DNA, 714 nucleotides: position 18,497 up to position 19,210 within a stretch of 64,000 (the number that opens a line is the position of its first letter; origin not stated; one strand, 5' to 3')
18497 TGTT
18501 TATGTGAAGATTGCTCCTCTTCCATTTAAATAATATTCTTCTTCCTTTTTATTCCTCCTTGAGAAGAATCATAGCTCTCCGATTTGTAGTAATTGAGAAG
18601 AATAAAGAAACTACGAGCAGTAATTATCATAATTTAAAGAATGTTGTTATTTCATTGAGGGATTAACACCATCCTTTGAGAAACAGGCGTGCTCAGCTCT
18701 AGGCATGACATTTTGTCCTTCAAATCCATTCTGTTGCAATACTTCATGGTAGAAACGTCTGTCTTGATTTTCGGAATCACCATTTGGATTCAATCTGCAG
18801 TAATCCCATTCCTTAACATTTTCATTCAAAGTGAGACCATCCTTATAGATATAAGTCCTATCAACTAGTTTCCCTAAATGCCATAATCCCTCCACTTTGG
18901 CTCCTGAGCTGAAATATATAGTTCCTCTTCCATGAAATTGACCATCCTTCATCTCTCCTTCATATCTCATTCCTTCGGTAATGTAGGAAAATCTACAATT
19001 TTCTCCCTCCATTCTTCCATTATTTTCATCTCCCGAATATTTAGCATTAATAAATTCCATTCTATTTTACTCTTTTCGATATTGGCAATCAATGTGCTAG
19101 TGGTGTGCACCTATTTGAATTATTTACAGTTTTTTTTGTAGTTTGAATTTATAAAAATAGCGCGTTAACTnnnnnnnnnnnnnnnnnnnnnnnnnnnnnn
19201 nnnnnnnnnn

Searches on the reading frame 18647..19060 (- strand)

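Call 30: search_protein_families(library=pfam, proteins=[window:18647-19060:-], max_evalue=0.001)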
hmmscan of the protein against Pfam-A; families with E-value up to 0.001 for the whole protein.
window:18647-19060:- (137 aa): 1 family
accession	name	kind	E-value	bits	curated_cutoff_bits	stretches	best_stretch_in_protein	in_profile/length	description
PF02493.26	MORN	-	2e-05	24.7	22.5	1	33-54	1-22/23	MORN repeat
